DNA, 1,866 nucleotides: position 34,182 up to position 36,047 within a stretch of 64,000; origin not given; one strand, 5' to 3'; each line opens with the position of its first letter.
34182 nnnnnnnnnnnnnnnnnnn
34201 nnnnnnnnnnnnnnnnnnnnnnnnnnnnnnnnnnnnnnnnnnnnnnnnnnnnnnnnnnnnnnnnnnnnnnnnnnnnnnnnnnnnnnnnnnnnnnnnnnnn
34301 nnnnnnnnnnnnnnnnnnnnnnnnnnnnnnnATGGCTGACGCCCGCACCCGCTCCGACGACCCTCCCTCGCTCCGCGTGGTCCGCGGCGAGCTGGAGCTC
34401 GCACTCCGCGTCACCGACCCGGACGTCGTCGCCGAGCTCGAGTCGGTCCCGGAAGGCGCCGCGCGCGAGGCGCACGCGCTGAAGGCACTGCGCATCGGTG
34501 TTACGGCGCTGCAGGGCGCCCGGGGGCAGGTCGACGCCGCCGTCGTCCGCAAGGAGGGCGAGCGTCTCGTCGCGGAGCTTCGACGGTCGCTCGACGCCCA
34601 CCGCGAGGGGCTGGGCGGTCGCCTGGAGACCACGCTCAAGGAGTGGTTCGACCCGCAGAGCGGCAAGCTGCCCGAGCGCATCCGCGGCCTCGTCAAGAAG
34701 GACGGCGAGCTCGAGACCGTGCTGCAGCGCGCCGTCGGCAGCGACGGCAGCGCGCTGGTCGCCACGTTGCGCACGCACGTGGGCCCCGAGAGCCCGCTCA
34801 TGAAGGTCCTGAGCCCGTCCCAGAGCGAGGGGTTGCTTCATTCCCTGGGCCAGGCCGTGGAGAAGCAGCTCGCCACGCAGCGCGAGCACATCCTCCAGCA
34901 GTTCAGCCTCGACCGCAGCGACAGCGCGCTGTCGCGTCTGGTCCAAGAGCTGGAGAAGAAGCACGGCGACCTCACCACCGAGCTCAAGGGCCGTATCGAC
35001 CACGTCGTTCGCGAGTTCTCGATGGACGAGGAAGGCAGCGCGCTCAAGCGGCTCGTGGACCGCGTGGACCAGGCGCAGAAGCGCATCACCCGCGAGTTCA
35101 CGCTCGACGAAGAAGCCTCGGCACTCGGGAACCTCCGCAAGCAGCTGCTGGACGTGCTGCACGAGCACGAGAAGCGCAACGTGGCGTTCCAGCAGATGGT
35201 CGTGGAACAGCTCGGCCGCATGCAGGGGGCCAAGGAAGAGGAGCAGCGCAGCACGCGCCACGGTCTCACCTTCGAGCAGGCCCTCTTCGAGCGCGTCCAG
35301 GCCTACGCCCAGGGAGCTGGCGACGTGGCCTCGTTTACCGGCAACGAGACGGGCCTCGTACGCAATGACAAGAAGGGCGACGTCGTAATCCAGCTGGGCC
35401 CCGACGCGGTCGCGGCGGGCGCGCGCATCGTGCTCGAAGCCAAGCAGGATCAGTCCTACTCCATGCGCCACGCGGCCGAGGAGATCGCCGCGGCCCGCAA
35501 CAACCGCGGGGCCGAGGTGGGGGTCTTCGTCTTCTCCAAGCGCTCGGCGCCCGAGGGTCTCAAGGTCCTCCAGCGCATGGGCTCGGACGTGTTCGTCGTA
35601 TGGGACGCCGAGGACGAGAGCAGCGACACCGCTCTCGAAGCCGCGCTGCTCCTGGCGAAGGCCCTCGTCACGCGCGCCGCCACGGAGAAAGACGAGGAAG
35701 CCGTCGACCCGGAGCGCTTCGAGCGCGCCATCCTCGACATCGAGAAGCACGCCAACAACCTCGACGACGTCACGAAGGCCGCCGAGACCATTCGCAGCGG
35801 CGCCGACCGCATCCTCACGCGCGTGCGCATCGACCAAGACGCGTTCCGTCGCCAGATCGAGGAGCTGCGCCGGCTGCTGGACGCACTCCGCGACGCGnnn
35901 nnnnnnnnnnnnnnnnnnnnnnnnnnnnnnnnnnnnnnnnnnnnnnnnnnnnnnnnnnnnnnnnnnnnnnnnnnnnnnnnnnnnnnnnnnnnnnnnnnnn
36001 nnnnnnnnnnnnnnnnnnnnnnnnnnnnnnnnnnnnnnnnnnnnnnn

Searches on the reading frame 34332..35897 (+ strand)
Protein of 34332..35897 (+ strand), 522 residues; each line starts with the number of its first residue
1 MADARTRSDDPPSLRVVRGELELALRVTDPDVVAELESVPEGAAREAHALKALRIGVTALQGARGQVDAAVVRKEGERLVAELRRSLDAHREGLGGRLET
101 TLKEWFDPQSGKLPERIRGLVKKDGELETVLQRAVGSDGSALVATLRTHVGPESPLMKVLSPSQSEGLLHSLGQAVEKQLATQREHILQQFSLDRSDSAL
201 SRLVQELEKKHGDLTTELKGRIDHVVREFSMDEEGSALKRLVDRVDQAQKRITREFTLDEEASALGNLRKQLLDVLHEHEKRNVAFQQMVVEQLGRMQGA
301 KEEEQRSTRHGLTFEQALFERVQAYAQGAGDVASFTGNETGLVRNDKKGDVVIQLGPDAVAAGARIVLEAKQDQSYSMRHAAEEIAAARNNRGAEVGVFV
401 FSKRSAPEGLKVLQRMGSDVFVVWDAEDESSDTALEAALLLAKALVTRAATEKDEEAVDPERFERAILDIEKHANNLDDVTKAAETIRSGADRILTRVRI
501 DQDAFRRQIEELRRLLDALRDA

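Call 7: search_protein_families(library=pfam, proteins=[window:34332-35897:+], max_evalue=1)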
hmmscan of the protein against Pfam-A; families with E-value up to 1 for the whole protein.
window:34332-35897:+ (522 aa): 4 families
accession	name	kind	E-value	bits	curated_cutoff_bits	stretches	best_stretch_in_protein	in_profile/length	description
PF19622.4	DUF6127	-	0.00031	21.2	27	1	487-522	11-46/63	Family of unknown function (DUF6127)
PF04471.18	Mrr_cat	-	0.0086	16.6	21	1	344-409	31-93/115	Restriction endonuclease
PF21019.4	Spectrin_3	-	0.077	13.8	24.4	1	175-226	9-61/68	Spectrin-like repeat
PF11582.13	DUF3240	-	0.94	10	21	1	467-516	35-83/102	Protein of unknown function (DUF3240)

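Call 8: search_protein_families(library=ncbifam, proteins=[window:34332-35897:+], max_evalue=1)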
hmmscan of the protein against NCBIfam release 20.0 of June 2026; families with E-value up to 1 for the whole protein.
window:34332-35897:+ (522 aa): 0 families

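Call 9: search_protein_families(library=padloc, proteins=[window:34332-35897:+], max_evalue=1)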
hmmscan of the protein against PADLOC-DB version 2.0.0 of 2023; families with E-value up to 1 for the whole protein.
window:34332-35897:+ (522 aa): 1 family
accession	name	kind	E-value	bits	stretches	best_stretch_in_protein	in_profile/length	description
PDLC04886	PDC-S06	-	0.0062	13.4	1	179-310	302-434/727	-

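Call 10: find_homologous_proteins(query=window:34332-35897:+)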
Query window:34332-35897:+ (522 aa): 593 proteins with E <= 0.001 among 8000 candidates; the best 120 are listed.
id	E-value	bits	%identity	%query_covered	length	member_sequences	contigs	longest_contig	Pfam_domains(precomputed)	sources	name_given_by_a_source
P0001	0.0e+0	1093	100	100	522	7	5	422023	-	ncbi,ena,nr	ncbi:MAG: hypothetical protein H6826_03450 [Planctomycetes bacterium]|nr:hypothetical protein [Planc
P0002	0.0e+0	1014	92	100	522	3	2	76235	-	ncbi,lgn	ncbi:MAG: hypothetical protein AB7T63_10940 [Planctomycetota bacterium]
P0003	6.3e-253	858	79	100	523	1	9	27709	-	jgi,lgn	jgi:hypothetical protein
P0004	1.9e-250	850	79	100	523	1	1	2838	-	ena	-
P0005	2.0e-237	807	75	100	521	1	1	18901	-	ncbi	-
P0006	1.8e-165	570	57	98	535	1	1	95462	-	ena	-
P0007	1.1e-154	534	53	99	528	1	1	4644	-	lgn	-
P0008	4.2e-153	529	54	96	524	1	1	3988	-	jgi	jgi:hypothetical protein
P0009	2.8e-149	516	52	98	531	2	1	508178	-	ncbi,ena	-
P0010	9.1e-148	511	54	96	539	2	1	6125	-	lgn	-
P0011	3.0e-147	510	50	96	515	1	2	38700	-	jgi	jgi:hypothetical protein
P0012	4.4e-146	506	53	96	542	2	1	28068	-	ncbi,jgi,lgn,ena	-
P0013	5.1e-146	505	49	96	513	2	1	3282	-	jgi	-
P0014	7.4e-146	505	51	100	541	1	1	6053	-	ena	-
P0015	5.6e-145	502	52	98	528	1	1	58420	-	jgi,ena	-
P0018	4.3e-144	499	51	99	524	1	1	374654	-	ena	-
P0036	1.1e-139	485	50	96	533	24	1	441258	-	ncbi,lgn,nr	ncbi:MAG: hypothetical protein JNL18_20110 [Planctomycetaceae bacterium]|nr:hypothetical protein [Pl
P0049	3.6e-138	480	47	96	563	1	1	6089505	PF09903.15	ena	-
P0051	3.9e-138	480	49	96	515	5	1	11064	PF09903.15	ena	-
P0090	8.8e-135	468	49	95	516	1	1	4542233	-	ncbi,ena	-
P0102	4.4e-134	466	51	98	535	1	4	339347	-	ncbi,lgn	-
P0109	3.8e-133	463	45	94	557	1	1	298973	-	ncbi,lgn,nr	ncbi:hypothetical protein GC163_18240 [bacterium]|nr:hypothetical protein [bacterium]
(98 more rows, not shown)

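Call 13: find_related_loci(query=A1, collection=genome_contigs, flank=6000)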
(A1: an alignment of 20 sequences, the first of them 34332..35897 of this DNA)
Query A1 (522 aa) in genome_contigs; peptide patterns used: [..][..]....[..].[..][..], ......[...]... (x = any residue, [..] = any of these).
383 stretches matched a pattern; 326 encode a relative of the query (tblastn E <= 1e-3); the best 80 are kept; 80 distinct loci.
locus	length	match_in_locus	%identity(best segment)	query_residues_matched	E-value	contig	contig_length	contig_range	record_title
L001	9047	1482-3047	92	1-522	0e+0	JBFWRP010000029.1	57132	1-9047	MAG: Planctomycetota bacterium isolate CA_2019_TPBF_209 NODE_3883_length_57132_cov_9.693588_TPBF, whole genome shotgun s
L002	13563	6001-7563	75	1-522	0e+0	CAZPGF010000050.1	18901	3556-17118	MAG TPA_asm: uncultured Planctomycetales bacterium isolate binchicken_co350_171 genome assembly, contig: NODE_3573_lengt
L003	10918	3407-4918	49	19-522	8e-157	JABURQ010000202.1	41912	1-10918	MAG: Planctomycetaceae bacterium isolate Bin_14 NODE_282_length_41912_cov_11.853, whole genome shotgun sequence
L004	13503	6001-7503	54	22-522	1e-156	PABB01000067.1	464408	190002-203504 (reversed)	MAG: Planctomycetaceae bacterium isolate NAT130 MHASMcontig_978612, whole genome shotgun sequence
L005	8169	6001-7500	53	21-520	3e-156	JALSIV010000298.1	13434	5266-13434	MAG: Pirellulaceae bacterium isolate 354-166_metabat2_scaf2bin.049 354-166_scaffold_4585_c1, whole genome shotgun sequen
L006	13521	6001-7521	48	16-522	3e-155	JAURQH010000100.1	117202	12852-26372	MAG: Planctomycetota bacterium isolate SFB_South_Co_60 k141_4014076, whole genome shotgun sequence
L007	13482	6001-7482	52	19-512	1e-153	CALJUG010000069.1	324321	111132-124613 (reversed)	MAG TPA_asm: uncultured bacterium isolate SRR7515932_bin.73_CONCOCT_v1.1_MAG genome assembly, contig: ERZ869940.15, whol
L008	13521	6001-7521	48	16-522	2e-153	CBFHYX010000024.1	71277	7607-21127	MAG: Planctomycetaceae bacterium isolate Co_bin_498_strict genome assembly, contig: Co_bin_498_strict_c24, whole genome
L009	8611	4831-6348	49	17-522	3e-153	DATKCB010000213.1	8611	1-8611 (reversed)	MAG TPA_asm: Planctomycetaceae bacterium isolate SMAG_U14435 k141_3469466, whole genome shotgun sequence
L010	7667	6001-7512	51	17-520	2e-151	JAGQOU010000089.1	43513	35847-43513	MAG: Planctomycetales bacterium isolate HKST-UBA22 2008_76119, whole genome shotgun sequence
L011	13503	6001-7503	48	21-521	1e-150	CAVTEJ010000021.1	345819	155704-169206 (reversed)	MAG: uncultured Planctomycetota bacterium isolate MFD00822.bin.2.173 genome assembly, contig: contig_35165, whole genome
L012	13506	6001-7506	49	21-522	8e-151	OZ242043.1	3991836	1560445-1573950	MAG: Dehalococcoidia bacterium isolate 85f8f78b-f575-40e1-bce2-50f1b814b5fa genome assembly, chromosome: 1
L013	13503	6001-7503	48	21-521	2e-150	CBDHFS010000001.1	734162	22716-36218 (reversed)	MAG: Dehalococcoidia bacterium isolate 864dd8cd-6738-42a7-b925-3e7f4ae660aa genome assembly, contig: contig_1, whole gen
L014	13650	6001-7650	48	1-520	2e-150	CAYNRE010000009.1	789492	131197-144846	MAG TPA_asm: uncultured Pirellulales bacterium isolate binchicken_co200_123 genome assembly, contig: k141_1599869, whole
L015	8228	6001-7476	51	21-513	5e-150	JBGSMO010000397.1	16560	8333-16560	MAG: Pirellulales bacterium isolate JTS-AC232 k141_2574650, whole genome shotgun sequence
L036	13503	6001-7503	47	21-521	3e-146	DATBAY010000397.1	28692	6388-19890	MAG TPA_asm: Lacipirellulaceae bacterium isolate SMAG_U5744 k141_2854815, whole genome shotgun sequence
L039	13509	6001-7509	49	20-522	9e-146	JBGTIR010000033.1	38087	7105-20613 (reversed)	MAG: Planctomycetaceae bacterium isolate JTS-RE27 k141_8432955, whole genome shotgun sequence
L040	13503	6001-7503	49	21-521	2e-145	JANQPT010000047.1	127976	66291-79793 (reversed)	MAG: Planctomycetales bacterium isolate IP29b_bin.173 k99_434775, whole genome shotgun sequence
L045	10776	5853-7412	47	21-513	4e-145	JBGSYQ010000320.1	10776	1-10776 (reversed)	MAG: Pirellulales bacterium isolate JTS-RE94 k141_7551678, whole genome shotgun sequence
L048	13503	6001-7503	47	21-521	2e-143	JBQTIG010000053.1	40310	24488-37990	MAG: Planctomycetaceae bacterium isolate SAR44 c_000000034273, whole genome shotgun sequence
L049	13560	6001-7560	48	21-513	1e-143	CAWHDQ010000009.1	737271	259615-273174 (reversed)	MAG: uncultured Planctomycetaceae bacterium isolate MFD04780.bin.2.100 genome assembly, contig: contig_2769, whole genom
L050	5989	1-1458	49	35-520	3e-144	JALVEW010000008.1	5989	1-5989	MAG: Sedimenticola sp. isolate 134-614_metabat2_scaf2bin.133 134-614_scaffold_10745_c1, whole genome shotgun sequence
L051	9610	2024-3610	49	21-520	1e-143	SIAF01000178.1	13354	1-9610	MAG: Planctomycetaceae bacterium isolate Baikal-deep-G167 BACOMB-C22352, whole genome shotgun sequence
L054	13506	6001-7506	44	21-522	5e-143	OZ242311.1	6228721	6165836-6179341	MAG: Candidatus Latescibacterota bacterium isolate bccf755e-c1ee-4055-8c2e-878efcd7d1d4 genome assembly, chromosome: 1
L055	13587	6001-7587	47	20-521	7e-143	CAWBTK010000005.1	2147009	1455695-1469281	MAG: uncultured Planctomycetaceae bacterium isolate MFD05442.bin.3.641 genome assembly, contig: contig_30896, whole geno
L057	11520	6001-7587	45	21-522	2e-142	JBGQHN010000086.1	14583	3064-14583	MAG: Planctomycetia bacterium isolate OBJ2_061818_070_71 k141_976633_length_14583_cov_10.8947, whole genome shotgun sequ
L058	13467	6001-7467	46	21-509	9e-142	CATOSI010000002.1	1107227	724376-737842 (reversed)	MAG: uncultured Dehalococcoidia bacterium isolate 741b7de0-5fbb-4305-b724-e82bd623809b genome assembly, contig: contig_2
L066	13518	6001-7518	47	17-522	2e-141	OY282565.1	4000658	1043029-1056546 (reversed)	MAG: uncultured Dehalococcoidia bacterium genome assembly, chromosome: 1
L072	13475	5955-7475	50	5-512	2e-140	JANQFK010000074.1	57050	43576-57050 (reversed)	MAG: Myxococcota bacterium isolate PL23a_bin.83 k99_2486334, whole genome shotgun sequence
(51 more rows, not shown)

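Call 18: search_protein_families(library=pfam, alignment_id=A1, max_evalue=0.1)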
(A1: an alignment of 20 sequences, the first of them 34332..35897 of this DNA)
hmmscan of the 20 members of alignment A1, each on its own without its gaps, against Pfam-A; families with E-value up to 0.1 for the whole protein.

A. member 1, window:34332-35897:+ (522 aa): 3 families
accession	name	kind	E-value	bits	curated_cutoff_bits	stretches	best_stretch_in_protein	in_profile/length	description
PF19622.4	DUF6127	-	0.00031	21.2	27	1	487-522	11-46/63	Family of unknown function (DUF6127)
PF04471.18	Mrr_cat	-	0.0086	16.6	21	0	344-409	31-93/115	Restriction endonuclease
PF21019.4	Spectrin_3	-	0.077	13.8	24.4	1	175-226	9-61/68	Spectrin-like repeat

B. families by the number of members that match (of 20 scanned): 20 families
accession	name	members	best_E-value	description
PF04471.18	Mrr_cat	8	0.004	Restriction endonuclease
PF19622.4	DUF6127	2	0.00031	Family of unknown function (DUF6127)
PF21019.4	Spectrin_3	2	0.012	Spectrin-like repeat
PF04513.17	Baculo_PEP_C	2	0.031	Baculovirus polyhedron envelope protein, PEP, C terminus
PF07464.16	ApoLp-III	1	0.00066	Apolipophorin-III precursor (apoLp-III)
PF08340.16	YicC-like_C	1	0.0031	Endoribonuclease YicC-like, C-terminal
PF00435.27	Spectrin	1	0.004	Spectrin repeat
PF12469.13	Cmr2_N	1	0.0043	CRISPR-associated protein Cmr2, N-terminal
PF19970.4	VMAP-M9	1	0.006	vWA-MoxR associated protein middle region (VMAP-M) 9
PF11445.13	DUF2894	1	0.0093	Protein of unknown function (DUF2894)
PF10234.14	Cluap1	1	0.022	Clusterin-associated protein-1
PF18092.7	DraK_HK_N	1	0.027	DraK Histidine Kinase N-terminal domain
PF06013.18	WXG100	1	0.032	Proteins of 100 residues with WXG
PF06009.19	Laminin_II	1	0.032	Laminin Domain II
PF25234.1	Periphilin_C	1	0.041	Periphilin C-terminal domain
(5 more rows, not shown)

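Call 19: search_solved_structures(query=A1, max_evalue=1, show_alignments=2)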
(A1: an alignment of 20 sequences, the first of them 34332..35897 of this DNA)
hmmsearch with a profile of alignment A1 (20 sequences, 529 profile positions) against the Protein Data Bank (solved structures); distinct sequences matched with E-value up to 1: 3.
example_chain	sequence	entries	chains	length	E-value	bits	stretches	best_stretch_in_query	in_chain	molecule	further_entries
8p6j_BBB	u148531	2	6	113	0.1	14.4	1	466-523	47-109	Antiphagocytic M protein, type 3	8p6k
6zrk_D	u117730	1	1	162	0.58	11.9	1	455-520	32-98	Hemagglutinin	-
6v46_B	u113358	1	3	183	0.76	11.5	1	455-520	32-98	Hemagglutinin HA2 chain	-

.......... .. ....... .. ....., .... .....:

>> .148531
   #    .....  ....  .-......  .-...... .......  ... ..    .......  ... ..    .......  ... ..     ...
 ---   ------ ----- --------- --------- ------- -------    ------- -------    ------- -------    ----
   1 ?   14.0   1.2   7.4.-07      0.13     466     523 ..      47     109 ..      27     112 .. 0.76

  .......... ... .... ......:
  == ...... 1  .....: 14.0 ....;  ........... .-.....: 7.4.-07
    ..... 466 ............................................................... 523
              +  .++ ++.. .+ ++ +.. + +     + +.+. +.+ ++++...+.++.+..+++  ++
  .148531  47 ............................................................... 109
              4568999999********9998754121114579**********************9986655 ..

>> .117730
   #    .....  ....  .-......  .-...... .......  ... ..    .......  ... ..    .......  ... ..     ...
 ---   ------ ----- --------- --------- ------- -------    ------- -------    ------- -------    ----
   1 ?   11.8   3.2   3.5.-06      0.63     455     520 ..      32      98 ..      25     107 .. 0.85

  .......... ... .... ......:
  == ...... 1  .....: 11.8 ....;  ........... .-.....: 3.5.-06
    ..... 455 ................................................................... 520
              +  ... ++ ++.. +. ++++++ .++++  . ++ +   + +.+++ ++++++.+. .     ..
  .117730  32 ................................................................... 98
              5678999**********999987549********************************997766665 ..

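Call 27: search_protein_families(library=pfam, proteins=[L001:3267-6422:+, L001:3090-6578:-, L001:6548-7777:+, L001:2923-5184:-, L001:6368-8170:-], max_evalue=0.001)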
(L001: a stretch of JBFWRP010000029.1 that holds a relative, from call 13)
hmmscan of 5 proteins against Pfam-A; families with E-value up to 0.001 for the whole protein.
L001:3267-6422:+ (1052 aa): 0 families

L001:3090-6578:- (1163 aa): 3 families
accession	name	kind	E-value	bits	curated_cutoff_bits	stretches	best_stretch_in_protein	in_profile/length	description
PF00176.29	SNF2-rel_dom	-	2.3e-61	207.9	24.9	1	707-983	1-288/290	SNF2-related domain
PF00271.37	Helicase_C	-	3.6e-19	69.5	23.5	1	1005-1107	10-110/110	Helicase conserved C-terminal domain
PF04851.21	ResIII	-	1.2e-07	32.2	22.5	1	703-860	3-163/164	Type III restriction enzyme, res subunit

L001:6548-7777:+ (410 aa): 0 families

L001:2923-5184:- (754 aa): 0 families

L001:6368-8170:- (601 aa): 1 family
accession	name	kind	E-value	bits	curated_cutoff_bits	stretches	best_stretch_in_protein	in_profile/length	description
PF01436.27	NHL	-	1e-05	25.7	20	0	438-458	1-22/28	NHL repeat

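Call 28: predict_structure(alignment_id=A1)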
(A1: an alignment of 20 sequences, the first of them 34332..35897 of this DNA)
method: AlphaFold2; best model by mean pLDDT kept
length: 522 residues; sequences in the alignment: 20
mean_pLDDT: 69.4   pTM: 0.37
mean pLDDT of the five models: 69.4, 68.2, 64.0, 63.9, 62.3
residues with pLDDT >= 90: 50; 70-90: 227; 50-70: 171; < 50: 74
segments of 3 or more residues with pLDDT < 50: 1-21, 61-68, 228-231, 233-236, 247-258, 260-263, 301-311
pLDDT, mean of each block of 10 residues (from residue 1): 36 42 65 80 79 64 46 67 73 71 60 62 68 66 70 62 59 64 66 58 61 54 50 48 50 43 53 74 77 64 43 78 88 88 86 88 91 82 92 93 82 88 84 88 83 56 71 72 71 81 88 84 78
secondary structure, 60 per line:
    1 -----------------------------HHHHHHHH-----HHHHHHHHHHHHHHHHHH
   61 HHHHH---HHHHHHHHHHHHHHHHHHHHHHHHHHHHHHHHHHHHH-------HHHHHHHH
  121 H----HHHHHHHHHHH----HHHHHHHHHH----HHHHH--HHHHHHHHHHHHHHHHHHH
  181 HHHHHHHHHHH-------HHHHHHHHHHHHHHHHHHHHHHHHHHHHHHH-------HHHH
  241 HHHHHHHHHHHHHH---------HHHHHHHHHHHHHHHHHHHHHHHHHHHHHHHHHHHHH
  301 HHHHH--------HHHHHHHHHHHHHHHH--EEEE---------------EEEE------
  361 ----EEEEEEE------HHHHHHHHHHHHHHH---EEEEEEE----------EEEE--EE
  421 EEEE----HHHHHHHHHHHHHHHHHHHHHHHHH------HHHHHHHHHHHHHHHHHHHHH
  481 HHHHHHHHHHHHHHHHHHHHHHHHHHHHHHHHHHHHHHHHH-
elements in order: H30-37 H43-65 H69-105 H113-121 H126-136 H141-150 H155-159 H162-191 H199-229 H237-254 H264-305 H314-329 E332-335 E351-354 E365-371 H378-392 E396-402 E413-416 E419-424 H429-453 H460-521
